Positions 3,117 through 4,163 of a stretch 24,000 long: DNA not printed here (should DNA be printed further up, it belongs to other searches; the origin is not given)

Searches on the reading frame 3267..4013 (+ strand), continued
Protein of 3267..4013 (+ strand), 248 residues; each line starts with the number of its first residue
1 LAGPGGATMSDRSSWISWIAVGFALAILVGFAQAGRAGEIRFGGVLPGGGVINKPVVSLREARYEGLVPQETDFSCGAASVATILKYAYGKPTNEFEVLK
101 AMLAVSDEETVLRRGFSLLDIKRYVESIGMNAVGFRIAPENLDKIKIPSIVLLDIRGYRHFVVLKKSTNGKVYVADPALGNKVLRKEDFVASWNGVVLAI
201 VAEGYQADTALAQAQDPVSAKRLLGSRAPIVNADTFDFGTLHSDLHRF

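Call 72: get_annotated_region(hit=H52, flank=6000)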
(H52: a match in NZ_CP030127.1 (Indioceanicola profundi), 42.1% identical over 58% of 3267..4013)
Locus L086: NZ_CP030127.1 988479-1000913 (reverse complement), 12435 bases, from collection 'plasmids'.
description: Indioceanicola profundi strain SCSIO 08040 plasmid unnamed1, complete sequence
organism: Indioceanicola profundi (NCBI taxid 2220096)
taxonomy: Bacteria; Pseudomonadota; Alphaproteobacteria; Rhodospirillales; Azospirillaceae; Indioceanicola; Indioceanicola profundi
host: -; source: sediment; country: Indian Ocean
typing (MOB-suite, as given by PLSDB): non-mobilizable
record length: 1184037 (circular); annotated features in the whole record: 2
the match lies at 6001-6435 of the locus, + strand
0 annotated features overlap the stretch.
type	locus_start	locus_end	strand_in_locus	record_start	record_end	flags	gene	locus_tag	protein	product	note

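Call 73: get_annotated_region(hit=H54, flank=6000)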
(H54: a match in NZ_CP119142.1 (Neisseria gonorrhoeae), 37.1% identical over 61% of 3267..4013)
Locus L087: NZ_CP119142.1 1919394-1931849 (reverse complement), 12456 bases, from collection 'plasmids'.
description: Neisseria gonorrhoeae strain 2022NG-0032 plasmid p2022NG-0032_1, complete sequence
organism: Neisseria gonorrhoeae (NCBI taxid 485)
taxonomy: Bacteria; Pseudomonadota; Betaproteobacteria; Neisseriales; Neisseriaceae; Neisseria; Neisseria gonorrhoeae
host: -; source: Homo sapiens,whole organism,synovial fluid; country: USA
typing (MOB-suite, as given by PLSDB): non-mobilizable
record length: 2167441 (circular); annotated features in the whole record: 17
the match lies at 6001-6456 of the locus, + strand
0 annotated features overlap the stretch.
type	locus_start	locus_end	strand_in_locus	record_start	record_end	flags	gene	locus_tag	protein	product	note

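Call 74: get_annotated_region(hit=H61, flank=6000)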
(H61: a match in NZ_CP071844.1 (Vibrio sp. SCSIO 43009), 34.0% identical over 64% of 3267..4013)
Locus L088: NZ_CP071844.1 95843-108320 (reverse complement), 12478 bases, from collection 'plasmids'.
description: Vibrio sp. SCSIO 43009 plasmid unnamed, complete sequence
organism: Vibrio sp. SCSIO 43009 (NCBI taxid 2819103)
taxonomy: Bacteria; Pseudomonadota; Gammaproteobacteria; Vibrionales; Vibrionaceae; Vibrio; Vibrio sp. SCSIO 43009
host: -; source: Galaxea fascicularis; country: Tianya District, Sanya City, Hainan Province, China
typing (MOB-suite, as given by PLSDB): non-mobilizable; replicon rep_cluster_803
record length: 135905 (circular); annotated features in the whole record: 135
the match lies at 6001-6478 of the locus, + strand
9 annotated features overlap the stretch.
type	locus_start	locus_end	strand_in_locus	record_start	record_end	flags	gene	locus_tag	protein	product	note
CDS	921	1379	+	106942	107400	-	-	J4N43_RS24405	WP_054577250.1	hypothetical protein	-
CDS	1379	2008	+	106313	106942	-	-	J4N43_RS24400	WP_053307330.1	tyrosine-type recombinase/integrase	GO:0015074 - DNA integration [Evidence IEA]; GO:0006310 - DNA recombination [Evidence IEA]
CDS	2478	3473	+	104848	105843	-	-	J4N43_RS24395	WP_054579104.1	transporter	-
CDS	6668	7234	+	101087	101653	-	-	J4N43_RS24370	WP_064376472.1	hypothetical protein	-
CDS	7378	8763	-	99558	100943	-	-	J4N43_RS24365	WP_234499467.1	HlyD family type I secretion periplasmic adaptor subunit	GO:0030253 - protein secretion by the type I secretion system [Evidence IEA]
CDS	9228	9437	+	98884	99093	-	-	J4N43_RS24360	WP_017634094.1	cold-shock protein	-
CDS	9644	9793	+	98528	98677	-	-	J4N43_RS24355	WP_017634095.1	hypothetical protein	-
CDS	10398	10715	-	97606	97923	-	-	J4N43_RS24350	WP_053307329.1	hypothetical protein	-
CDS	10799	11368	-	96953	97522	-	-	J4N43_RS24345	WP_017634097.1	hypothetical protein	-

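Call 75: get_annotated_region(hit=H62, flank=6000)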
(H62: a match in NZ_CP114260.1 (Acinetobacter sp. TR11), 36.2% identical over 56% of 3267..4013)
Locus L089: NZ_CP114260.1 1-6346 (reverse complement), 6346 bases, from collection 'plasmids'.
description: Acinetobacter sp. TR11 plasmid pTR11_4
organism: Acinetobacter sp. TR11 (NCBI taxid 3003393)
taxonomy: Bacteria; Pseudomonadota; Gammaproteobacteria; Moraxellales; Moraxellaceae; Acinetobacter; Acinetobacter sp. TR11
host: -; source: pufferfish,culture,the gut of pufferfish; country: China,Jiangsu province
typing (MOB-suite, as given by PLSDB): mobilizable; relaxase MOBP
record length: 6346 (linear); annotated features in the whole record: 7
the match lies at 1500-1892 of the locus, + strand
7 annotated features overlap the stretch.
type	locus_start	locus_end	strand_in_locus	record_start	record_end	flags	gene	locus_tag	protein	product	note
CDS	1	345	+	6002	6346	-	-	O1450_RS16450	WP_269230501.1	hypothetical protein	-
CDS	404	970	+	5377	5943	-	-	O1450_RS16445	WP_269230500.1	hypothetical protein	-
CDS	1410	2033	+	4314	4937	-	-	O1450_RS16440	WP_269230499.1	C39 family peptidase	-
CDS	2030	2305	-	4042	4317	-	-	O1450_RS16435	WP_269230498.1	type II toxin-antitoxin system RelE/ParE family toxin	GO:0030541 - plasmid partitioning [Evidence IEA]; GO:0051290 - protein heterotetramerization [Evidence IEA]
CDS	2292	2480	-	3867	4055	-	-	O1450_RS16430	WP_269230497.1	antitoxin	-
CDS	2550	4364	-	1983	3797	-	-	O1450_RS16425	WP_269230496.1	relaxase/mobilization nuclease domain-containing protein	-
CDS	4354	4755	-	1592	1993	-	-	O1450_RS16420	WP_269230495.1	MobC family plasmid mobilization relaxosome protein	-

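Call 78: get_annotated_region(hit=H67, flank=5000)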
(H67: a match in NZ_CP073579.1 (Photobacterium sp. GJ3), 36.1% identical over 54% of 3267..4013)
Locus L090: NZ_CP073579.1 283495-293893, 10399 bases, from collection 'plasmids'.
description: Photobacterium sp. GJ3 plasmid pGJ3-1, complete sequence
organism: Photobacterium sp. GJ3 (NCBI taxid 2829502)
taxonomy: Bacteria; Pseudomonadota; Gammaproteobacteria; Vibrionales; Vibrionaceae; Photobacterium; Photobacterium sp. GJ3
host: -; source: -; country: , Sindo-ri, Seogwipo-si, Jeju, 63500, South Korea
typing (MOB-suite, as given by PLSDB): non-mobilizable
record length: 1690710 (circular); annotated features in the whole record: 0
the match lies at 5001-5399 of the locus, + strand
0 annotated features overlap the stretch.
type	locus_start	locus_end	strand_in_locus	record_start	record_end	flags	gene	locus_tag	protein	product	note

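Call 79: get_annotated_region(hit=H64, flank=5000)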
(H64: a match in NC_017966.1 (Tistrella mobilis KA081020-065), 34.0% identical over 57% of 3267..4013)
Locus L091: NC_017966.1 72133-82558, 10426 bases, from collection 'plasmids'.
description: Tistrella mobilis KA081020-065 plasmid pTM2, complete sequence
organism: Tistrella mobilis KA081020-065 (NCBI taxid 1110502)
taxonomy: Bacteria; Pseudomonadota; Alphaproteobacteria; Geminicoccales; Geminicoccaceae; Tistrella; Tistrella mobilis; Tistrella mobilis KA081020-065
host: -; source: -; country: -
typing (MOB-suite, as given by PLSDB): non-mobilizable
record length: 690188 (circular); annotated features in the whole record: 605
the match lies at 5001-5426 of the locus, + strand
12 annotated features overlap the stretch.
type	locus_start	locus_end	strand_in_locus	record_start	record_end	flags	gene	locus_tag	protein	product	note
CDS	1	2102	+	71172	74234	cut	-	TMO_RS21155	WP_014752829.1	efflux RND transporter permease subunit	-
CDS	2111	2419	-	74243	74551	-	-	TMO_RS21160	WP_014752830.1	GNAT family N-acetyltransferase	-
CDS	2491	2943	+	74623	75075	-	-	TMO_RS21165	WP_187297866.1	integrase core domain-containing protein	GO:0015074 - DNA integration [Evidence IEA]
CDS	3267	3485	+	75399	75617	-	-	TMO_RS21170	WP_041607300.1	hypothetical protein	-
CDS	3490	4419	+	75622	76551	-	-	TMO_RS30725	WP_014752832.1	transporter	-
CDS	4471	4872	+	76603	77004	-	-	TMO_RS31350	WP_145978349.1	hypothetical protein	-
CDS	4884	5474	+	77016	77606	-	-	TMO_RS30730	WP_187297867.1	cysteine peptidase family C39 domain-containing protein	GO:0006508 - proteolysis [Evidence IEA]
CDS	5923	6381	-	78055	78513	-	-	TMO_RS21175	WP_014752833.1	GNAT family acetyltransferase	-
CDS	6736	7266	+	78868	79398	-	-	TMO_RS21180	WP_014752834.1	TRAP transporter small permease subunit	-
CDS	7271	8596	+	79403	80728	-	-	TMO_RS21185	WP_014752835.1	TRAP transporter large permease subunit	GO:0015740 - C4-dicarboxylate transport [Evidence IEA]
CDS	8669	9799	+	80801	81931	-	dctP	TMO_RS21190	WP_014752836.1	TRAP transporter substrate-binding protein DctP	GO:0055085 - transmembrane transport [Evidence IEA]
CDS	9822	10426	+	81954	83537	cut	-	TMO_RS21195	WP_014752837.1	class I adenylate-forming enzyme family protein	-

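Call 80: get_annotated_region(hit=H68, flank=5000)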
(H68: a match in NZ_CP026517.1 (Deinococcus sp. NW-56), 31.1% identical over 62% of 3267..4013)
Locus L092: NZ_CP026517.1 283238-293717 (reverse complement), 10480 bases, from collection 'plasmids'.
description: Deinococcus sp. NW-56 plasmid unnamed1, complete sequence
organism: Deinococcus sp. NW-56 (NCBI taxid 2080419)
taxonomy: Bacteria; Deinococcota; Deinococci; Deinococcales; Deinococcaceae; Deinococcus; Deinococcus sp. NW-56
host: -; source: whole organism,water; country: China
typing (MOB-suite, as given by PLSDB): non-mobilizable
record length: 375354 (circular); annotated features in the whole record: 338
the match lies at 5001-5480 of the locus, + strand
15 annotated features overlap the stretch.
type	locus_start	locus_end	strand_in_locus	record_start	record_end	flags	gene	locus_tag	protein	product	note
CDS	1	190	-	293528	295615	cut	nrdE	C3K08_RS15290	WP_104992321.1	class 1b ribonucleoside-diphosphate reductase subunit alpha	GO:0006260 - DNA replication [Evidence IEA]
CDS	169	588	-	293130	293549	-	nrdI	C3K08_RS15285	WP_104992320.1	class Ib ribonucleoside-diphosphate reductase assembly flavoprotein NrdI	GO:0009263 - deoxyribonucleotide biosynthetic process [Evidence IEA]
CDS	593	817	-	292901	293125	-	-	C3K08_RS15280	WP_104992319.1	hypothetical protein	-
CDS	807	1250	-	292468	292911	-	-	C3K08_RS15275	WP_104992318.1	acyl-CoA thioesterase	-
CDS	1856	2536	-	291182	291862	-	-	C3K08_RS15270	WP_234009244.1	response regulator transcription factor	GO:0000160 - phosphorelay signal transduction system [Evidence IEA]; GO:0006355 - regulation of DNA-templated ...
CDS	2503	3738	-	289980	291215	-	-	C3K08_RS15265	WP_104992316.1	histidine kinase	GO:0000160 - phosphorelay signal transduction system [Evidence IEA]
CDS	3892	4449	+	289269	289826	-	-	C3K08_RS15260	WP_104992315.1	polymorphic toxin type 33 domain-containing protein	-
CDS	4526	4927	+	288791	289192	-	-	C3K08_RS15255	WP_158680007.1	DUF4279 domain-containing protein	-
CDS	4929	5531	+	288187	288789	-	-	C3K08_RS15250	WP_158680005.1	cysteine peptidase family C39 domain-containing protein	GO:0006508 - proteolysis [Evidence IEA]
CDS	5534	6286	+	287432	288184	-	-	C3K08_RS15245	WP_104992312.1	outer membrane beta-barrel protein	-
CDS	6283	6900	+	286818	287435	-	-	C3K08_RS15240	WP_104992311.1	hypothetical protein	-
CDS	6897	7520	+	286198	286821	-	-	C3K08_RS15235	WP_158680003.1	hypothetical protein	-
CDS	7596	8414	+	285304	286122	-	-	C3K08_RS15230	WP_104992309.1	hypothetical protein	-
CDS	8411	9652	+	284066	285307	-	-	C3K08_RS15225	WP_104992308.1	S41 family peptidase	GO:0006508 - proteolysis [Evidence IEA]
CDS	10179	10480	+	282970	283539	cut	-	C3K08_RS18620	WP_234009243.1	hypothetical protein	-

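Call 81: get_annotated_region(hit=H42, flank=5000)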
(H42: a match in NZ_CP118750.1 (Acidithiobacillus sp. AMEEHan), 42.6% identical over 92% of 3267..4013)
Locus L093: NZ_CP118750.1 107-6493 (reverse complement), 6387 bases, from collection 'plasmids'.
description: Acidithiobacillus sp. AMEEHan plasmid p5, complete sequence
organism: Acidithiobacillus sp. AMEEHan (NCBI taxid 2994951)
taxonomy: Bacteria; Pseudomonadota; Acidithiobacillia; Acidithiobacillales; Acidithiobacillaceae; Acidithiobacillus; Acidithiobacillus sp. AMEEHan
host: -; source: single cell,Hot spring sample; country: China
typing (MOB-suite, as given by PLSDB): non-mobilizable
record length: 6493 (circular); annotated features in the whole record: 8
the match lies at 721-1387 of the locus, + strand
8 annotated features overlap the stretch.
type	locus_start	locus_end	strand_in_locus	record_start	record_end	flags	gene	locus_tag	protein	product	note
CDS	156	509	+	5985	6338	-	-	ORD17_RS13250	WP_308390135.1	hypothetical protein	-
CDS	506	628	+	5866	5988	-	-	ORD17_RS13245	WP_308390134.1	hypothetical protein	-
CDS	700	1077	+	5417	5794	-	-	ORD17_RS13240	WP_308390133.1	hypothetical protein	-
CDS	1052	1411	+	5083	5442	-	-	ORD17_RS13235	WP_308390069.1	cysteine peptidase family C39 domain-containing protein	GO:0006508 - proteolysis [Evidence IEA]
CDS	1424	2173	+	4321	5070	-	-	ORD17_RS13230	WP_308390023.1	hypothetical protein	-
CDS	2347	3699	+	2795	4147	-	-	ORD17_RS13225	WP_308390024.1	glycosyltransferase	-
CDS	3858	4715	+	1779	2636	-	-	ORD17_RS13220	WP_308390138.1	hypothetical protein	-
CDS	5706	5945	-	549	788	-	-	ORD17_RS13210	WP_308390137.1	helix-turn-helix domain-containing protein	-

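Call 82: get_annotated_region(hit=H75, flank=5000)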
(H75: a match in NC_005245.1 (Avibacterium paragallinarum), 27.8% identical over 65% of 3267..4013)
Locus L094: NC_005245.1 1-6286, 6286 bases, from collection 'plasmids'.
description: Avibacterium paragallinarum plasmid p250, complete sequence
organism: Avibacterium paragallinarum (NCBI taxid 728)
taxonomy: Bacteria; Pseudomonadota; Gammaproteobacteria; Pasteurellales; Pasteurellaceae; Avibacterium; Avibacterium paragallinarum
host: -; source: -; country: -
typing (MOB-suite, as given by PLSDB): non-mobilizable; replicon rep_cluster_1075
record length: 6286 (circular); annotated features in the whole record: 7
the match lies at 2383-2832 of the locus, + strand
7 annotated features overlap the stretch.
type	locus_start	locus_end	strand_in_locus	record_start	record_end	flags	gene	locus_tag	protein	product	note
CDS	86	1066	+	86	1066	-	-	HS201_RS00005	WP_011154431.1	replication initiation protein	GO:0006270 - DNA replication initiation [Evidence IEA]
CDS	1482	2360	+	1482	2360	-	-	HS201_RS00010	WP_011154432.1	HmcD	-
CDS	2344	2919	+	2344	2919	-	-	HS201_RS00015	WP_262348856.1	C39 family peptidase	-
CDS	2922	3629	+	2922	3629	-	-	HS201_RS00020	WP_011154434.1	AAA family ATPase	-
CDS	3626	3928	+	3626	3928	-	-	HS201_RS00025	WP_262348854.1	hemocin structural protein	-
CDS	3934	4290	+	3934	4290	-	-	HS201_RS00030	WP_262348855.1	hemocin immunity protein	-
CDS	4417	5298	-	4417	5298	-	-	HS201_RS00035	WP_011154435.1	phage integrase N-terminal domain-containing protein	-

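Call 83: get_annotated_region(hit=H41, flank=6000)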
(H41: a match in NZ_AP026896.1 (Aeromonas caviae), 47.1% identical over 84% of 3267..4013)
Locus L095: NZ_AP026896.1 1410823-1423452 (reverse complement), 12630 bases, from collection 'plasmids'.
description: Aeromonas caviae strain KAM479 plasmid pKAM479_3, complete sequence
organism: Aeromonas caviae (NCBI taxid 648)
taxonomy: Bacteria; Pseudomonadota; Gammaproteobacteria; Aeromonadales; Aeromonadaceae; Aeromonas; Aeromonas caviae
host: -; source: Microbe; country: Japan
typing (MOB-suite, as given by PLSDB): non-mobilizable
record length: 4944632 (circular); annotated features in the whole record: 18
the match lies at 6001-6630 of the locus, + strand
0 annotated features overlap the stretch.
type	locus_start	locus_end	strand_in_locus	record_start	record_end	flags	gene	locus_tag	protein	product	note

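Call 91: search_protein_families(library=ncbifam, proteins=[L082:8333-9667:+, L085:7527-8771:+, L088:2478-3473:+, L091:3490-4419:+, L094:1482-2360:+, L092:5534-6286:+, L081:7717-8913:+, L084:7907-9379:+, L082:7648-8331:+, L083:7618-8127:+], max_evalue=0.001)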
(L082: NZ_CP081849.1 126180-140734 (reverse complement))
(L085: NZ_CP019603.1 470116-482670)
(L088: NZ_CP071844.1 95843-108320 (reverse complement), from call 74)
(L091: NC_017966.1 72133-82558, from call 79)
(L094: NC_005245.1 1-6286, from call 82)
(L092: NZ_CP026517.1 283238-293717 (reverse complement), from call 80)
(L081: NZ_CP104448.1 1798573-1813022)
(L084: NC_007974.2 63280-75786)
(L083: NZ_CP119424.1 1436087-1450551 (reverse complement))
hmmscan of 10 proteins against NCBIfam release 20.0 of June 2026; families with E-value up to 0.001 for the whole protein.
L082:8333-9667:+ (444 aa): 2 families
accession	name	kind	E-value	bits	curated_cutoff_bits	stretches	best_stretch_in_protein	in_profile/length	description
NF058560.1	FblAmlydTptrFapF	equivalog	1.2e-45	156.1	700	1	23-442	10-420/420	fibril amyloid transporter FapF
NF050079.1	pilus_FilC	exception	2.5e-12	46.8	630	1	84-440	67-376/384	putative pilus system protein FilC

L085:7527-8771:+ (414 aa): 2 families
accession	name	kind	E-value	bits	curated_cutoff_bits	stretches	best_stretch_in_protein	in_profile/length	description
NF058560.1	FblAmlydTptrFapF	equivalog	1e-31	110.2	700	1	8-414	21-420/420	fibril amyloid transporter FapF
NF050079.1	pilus_FilC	exception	7.1e-16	58.5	630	1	112-411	111-375/384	putative pilus system protein FilC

L088:2478-3473:+ (331 aa): 2 families
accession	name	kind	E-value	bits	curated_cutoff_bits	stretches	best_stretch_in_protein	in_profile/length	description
NF058560.1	FblAmlydTptrFapF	equivalog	4.2e-49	167.5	700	1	18-329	90-418/420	fibril amyloid transporter FapF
NF050079.1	pilus_FilC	exception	4e-15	56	630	1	44-330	108-377/384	putative pilus system protein FilC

L091:3490-4419:+ (309 aa): 0 families

L094:1482-2360:+ (292 aa): 0 families

L092:5534-6286:+ (250 aa): 1 family
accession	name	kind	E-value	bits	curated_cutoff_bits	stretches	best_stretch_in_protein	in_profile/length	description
TIGR04565.1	OMP_myx_plus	subfamily_domain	2.2e-06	27.7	60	1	68-195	14-132/161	outer membrane beta-barrel domain-containing protein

L081:7717-8913:+ (398 aa): 2 families
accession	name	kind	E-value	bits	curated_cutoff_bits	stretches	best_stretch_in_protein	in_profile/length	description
NF050079.1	pilus_FilC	exception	6.7e-205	680.7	630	1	10-396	1-384/384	putative pilus system protein FilC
NF058560.1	FblAmlydTptrFapF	equivalog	9.5e-16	57.6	700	1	203-387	217-417/420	fibril amyloid transporter FapF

L084:7907-9379:+ (490 aa): 2 families
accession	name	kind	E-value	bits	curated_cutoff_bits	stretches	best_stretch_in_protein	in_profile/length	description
NF058560.1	FblAmlydTptrFapF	equivalog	4.1e-41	141.2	700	1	125-490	57-420/420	fibril amyloid transporter FapF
NF050079.1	pilus_FilC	exception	3.4e-07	29.9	630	1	224-488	142-376/384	putative pilus system protein FilC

L082:7648-8331:+ (227 aa): 0 families

L083:7618-8127:+ (169 aa): 0 families
